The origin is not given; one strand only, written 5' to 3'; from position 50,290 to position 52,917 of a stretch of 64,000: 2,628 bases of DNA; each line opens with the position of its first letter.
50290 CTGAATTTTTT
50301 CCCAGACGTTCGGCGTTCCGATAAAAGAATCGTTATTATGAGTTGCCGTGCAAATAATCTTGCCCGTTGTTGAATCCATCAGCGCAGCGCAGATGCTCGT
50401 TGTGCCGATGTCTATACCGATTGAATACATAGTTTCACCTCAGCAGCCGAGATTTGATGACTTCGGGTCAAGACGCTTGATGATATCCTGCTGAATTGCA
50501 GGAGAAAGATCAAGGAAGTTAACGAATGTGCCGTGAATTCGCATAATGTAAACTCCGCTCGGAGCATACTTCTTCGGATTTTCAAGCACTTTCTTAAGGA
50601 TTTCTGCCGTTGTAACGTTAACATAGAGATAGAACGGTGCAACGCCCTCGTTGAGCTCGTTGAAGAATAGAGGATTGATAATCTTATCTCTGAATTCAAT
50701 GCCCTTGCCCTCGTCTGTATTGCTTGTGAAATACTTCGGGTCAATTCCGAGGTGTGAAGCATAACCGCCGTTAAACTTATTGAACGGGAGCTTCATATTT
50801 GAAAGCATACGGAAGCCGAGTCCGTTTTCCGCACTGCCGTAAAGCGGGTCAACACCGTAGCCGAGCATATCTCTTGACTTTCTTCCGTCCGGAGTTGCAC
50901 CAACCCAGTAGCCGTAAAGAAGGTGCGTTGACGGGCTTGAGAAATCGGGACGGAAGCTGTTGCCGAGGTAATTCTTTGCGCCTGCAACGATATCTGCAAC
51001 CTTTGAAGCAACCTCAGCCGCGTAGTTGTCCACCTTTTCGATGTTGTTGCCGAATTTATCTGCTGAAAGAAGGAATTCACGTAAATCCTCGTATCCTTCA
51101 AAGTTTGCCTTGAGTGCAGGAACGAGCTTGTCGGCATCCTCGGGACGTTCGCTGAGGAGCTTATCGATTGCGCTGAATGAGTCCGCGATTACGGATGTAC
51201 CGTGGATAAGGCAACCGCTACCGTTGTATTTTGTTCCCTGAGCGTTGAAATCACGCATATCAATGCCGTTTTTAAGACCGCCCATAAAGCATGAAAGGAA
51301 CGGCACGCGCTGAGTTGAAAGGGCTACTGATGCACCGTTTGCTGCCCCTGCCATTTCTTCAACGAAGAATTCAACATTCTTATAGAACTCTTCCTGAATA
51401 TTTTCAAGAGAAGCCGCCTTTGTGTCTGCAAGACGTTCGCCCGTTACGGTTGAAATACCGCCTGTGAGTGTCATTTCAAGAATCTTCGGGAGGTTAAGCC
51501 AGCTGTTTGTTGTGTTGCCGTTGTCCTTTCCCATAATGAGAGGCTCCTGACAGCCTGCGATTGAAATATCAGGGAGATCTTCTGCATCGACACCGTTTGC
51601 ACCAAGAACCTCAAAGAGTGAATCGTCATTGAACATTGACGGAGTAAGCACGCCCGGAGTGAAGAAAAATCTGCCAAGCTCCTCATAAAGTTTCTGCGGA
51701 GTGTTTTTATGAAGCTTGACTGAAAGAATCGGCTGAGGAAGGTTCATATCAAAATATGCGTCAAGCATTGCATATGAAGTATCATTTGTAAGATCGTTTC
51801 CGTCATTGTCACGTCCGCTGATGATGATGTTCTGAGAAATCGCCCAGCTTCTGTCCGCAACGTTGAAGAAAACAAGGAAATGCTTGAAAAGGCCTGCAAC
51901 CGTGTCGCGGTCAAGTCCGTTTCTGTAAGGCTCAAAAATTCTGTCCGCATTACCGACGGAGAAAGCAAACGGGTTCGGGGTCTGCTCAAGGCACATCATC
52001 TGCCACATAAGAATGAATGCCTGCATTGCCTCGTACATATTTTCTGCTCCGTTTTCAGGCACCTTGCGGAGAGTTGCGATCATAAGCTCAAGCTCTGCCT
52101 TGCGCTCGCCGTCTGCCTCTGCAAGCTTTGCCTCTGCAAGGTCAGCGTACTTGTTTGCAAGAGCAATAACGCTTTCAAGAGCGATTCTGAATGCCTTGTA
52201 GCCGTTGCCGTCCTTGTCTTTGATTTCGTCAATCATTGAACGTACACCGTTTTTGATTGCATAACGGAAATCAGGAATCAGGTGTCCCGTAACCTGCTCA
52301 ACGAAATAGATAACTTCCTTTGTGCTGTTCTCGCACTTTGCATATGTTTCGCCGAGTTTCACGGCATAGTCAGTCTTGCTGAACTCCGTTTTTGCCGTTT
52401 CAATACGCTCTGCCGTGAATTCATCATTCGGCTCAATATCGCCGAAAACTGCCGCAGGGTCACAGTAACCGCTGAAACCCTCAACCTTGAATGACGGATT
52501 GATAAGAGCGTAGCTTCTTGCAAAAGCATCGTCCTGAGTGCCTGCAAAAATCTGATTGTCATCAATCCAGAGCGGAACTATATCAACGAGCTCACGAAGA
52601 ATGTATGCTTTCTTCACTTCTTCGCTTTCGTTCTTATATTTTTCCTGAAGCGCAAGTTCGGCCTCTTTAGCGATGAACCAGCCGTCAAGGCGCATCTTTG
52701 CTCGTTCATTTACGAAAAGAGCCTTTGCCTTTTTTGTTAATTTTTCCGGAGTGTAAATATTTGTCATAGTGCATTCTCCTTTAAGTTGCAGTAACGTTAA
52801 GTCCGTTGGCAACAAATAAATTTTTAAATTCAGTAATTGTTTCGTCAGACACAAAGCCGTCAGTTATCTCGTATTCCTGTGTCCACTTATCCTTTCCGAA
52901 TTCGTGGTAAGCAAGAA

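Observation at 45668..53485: Uncharacterised eliminase-type glycyl radical enzyme embedded in a mannoside-catabolism operon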

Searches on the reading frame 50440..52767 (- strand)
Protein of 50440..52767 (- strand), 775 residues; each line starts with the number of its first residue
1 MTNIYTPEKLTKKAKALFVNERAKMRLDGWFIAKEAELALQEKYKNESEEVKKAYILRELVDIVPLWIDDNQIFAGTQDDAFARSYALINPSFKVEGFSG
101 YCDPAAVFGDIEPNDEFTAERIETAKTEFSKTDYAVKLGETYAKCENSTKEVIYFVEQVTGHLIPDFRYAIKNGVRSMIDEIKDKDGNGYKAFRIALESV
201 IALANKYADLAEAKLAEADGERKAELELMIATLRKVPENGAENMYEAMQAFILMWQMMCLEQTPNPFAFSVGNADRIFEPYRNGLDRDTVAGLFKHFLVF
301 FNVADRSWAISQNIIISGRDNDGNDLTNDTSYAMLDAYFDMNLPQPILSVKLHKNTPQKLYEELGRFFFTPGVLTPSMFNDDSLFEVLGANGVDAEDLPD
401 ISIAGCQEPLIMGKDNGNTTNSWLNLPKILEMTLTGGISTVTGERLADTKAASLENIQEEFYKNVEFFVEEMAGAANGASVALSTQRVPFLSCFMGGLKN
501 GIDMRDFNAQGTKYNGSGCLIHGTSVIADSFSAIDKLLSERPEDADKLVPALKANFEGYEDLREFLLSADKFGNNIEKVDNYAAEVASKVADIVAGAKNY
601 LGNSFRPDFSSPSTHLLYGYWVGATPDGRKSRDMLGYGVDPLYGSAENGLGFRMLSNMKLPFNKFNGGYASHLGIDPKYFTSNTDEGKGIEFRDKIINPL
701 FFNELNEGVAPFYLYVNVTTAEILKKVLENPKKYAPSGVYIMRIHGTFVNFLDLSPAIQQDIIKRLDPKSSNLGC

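Call 4: search_protein_families(library=pfam, proteins=[window:50440-52767:-])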
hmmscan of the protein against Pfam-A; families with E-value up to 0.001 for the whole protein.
window:50440-52767:- (775 aa): 1 family
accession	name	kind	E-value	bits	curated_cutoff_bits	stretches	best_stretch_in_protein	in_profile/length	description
PF02901.20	PFL-like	-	5.1e-103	346.3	24.3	1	35-619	24-647/647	Pyruvate formate lyase-like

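Call 5: search_protein_families(library=ncbifam, proteins=[window:50440-52767:-])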
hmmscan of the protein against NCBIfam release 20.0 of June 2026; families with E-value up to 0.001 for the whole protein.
window:50440-52767:- (775 aa): 11 families
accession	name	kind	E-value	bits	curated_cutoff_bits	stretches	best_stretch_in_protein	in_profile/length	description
TIGR01774.1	PFL2-3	subfamily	1.2e-70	238.7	678.2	1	162-767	157-783/786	formate C-acetyltransferase/glycerol dehydratase family glycyl radical enzyme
NF043068.1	glycl_HYPD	equivalog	4.8e-55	187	1100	1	185-767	187-781/784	trans-4-hydroxy-L-proline dehydratase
NF007437.0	PRK09983.1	equivalog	3.3e-53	180.9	1109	1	149-766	140-761/765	formate C-acetyltransferase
NF048011.1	SfplDhtHpsGDes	equivalog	1.2e-51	176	1000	1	189-767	226-818/821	(2S)-3-sulfopropanediol dehydratase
NF048009.1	SfplDhtHpfGKleb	equivalog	1.2e-51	175.8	1000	1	187-766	222-820/824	(2S)-3-sulfopropanediol dehydratase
TIGR04394.1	choline_CutC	equivalog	7.1e-43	147.2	1050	1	190-765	201-783/789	choline trimethylamine-lyase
NF033718.1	indole_decarb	equivalog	1.4e-33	116.2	1100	1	181-766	249-864/868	indoleacetate decarboxylase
TIGR01255.1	pyr_form_ly_1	equivalog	1.9e-18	66.3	994.2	1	316-766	323-739/744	formate C-acetyltransferase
NF033715.1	glycyl_HPDL_Lrg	equivalog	3.3e-13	48.4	1150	2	312-560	410-681/901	4-hydroxyphenylacetate decarboxylase large subunit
TIGR04365.1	spare_glycyl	equivalog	0.00041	20.6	170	1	713-765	71-120/126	autonomous glycyl radical cofactor GrcA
NF008341.1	PRK11127.1-1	equivalog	0.00069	19.6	145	0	712-765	24-74/80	autonomous glycyl radical cofactor GrcA2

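Call 6: search_solved_structures(query=window:50440-52767:-, max_evalue=0.001, show_alignments=2)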
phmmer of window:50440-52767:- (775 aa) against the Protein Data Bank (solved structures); distinct sequences matched with E-value up to 0.001: 35.
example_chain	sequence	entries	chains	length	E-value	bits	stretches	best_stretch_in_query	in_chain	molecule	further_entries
1r8w_A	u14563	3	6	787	1.4e-55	191.9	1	51-766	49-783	glycerol dehydratase | B12-independent glycerol dehydratase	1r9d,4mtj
2f3o_A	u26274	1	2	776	5.1e-50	173.6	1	188-767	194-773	pyruvate formate-lyase 2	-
8id0_A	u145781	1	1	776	3.8e-48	167.4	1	156-767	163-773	formate C-acetyltransferase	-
9rco_A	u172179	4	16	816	1.6e-47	165.3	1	163-767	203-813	Glycyl radical protein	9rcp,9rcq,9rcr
9f3w_A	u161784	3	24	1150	4.5e-43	150.6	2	190-765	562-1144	Choline trimethylamine-lyase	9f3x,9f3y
8iof_A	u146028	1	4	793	1.7e-42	148.7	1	190-767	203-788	Benzylsuccinate synthase alpha subunit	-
8id1_A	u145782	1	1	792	1.8e-42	148.6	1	191-766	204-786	Formate C-acetyltransferase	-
8yjo_A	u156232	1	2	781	5.3e-42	147.1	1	156-766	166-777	Probable dehydratase PflD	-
6vxc_A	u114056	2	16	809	5.5e-42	147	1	190-767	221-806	Trans-4-hydroxy-L-proline dehydratase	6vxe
7vua_A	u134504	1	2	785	8.6e-42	146.4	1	161-766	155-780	HplG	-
5i2a_A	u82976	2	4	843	6.8e-41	143.4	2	193-556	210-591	Diol-dehydratase | Diol dehydratase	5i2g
7kq3_A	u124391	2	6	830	2.7e-39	138.1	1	192-766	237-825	Isethionate sulfite-lyase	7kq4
5a0z_A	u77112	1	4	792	5.1e-36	127.3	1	190-765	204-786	CHOLINE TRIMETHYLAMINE LYASE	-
5a0u_A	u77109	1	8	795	5.2e-36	127.3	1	190-765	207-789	CHOLINE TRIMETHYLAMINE LYASE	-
5ymr_B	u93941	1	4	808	6e-36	127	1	191-765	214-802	Formate acetyltransferase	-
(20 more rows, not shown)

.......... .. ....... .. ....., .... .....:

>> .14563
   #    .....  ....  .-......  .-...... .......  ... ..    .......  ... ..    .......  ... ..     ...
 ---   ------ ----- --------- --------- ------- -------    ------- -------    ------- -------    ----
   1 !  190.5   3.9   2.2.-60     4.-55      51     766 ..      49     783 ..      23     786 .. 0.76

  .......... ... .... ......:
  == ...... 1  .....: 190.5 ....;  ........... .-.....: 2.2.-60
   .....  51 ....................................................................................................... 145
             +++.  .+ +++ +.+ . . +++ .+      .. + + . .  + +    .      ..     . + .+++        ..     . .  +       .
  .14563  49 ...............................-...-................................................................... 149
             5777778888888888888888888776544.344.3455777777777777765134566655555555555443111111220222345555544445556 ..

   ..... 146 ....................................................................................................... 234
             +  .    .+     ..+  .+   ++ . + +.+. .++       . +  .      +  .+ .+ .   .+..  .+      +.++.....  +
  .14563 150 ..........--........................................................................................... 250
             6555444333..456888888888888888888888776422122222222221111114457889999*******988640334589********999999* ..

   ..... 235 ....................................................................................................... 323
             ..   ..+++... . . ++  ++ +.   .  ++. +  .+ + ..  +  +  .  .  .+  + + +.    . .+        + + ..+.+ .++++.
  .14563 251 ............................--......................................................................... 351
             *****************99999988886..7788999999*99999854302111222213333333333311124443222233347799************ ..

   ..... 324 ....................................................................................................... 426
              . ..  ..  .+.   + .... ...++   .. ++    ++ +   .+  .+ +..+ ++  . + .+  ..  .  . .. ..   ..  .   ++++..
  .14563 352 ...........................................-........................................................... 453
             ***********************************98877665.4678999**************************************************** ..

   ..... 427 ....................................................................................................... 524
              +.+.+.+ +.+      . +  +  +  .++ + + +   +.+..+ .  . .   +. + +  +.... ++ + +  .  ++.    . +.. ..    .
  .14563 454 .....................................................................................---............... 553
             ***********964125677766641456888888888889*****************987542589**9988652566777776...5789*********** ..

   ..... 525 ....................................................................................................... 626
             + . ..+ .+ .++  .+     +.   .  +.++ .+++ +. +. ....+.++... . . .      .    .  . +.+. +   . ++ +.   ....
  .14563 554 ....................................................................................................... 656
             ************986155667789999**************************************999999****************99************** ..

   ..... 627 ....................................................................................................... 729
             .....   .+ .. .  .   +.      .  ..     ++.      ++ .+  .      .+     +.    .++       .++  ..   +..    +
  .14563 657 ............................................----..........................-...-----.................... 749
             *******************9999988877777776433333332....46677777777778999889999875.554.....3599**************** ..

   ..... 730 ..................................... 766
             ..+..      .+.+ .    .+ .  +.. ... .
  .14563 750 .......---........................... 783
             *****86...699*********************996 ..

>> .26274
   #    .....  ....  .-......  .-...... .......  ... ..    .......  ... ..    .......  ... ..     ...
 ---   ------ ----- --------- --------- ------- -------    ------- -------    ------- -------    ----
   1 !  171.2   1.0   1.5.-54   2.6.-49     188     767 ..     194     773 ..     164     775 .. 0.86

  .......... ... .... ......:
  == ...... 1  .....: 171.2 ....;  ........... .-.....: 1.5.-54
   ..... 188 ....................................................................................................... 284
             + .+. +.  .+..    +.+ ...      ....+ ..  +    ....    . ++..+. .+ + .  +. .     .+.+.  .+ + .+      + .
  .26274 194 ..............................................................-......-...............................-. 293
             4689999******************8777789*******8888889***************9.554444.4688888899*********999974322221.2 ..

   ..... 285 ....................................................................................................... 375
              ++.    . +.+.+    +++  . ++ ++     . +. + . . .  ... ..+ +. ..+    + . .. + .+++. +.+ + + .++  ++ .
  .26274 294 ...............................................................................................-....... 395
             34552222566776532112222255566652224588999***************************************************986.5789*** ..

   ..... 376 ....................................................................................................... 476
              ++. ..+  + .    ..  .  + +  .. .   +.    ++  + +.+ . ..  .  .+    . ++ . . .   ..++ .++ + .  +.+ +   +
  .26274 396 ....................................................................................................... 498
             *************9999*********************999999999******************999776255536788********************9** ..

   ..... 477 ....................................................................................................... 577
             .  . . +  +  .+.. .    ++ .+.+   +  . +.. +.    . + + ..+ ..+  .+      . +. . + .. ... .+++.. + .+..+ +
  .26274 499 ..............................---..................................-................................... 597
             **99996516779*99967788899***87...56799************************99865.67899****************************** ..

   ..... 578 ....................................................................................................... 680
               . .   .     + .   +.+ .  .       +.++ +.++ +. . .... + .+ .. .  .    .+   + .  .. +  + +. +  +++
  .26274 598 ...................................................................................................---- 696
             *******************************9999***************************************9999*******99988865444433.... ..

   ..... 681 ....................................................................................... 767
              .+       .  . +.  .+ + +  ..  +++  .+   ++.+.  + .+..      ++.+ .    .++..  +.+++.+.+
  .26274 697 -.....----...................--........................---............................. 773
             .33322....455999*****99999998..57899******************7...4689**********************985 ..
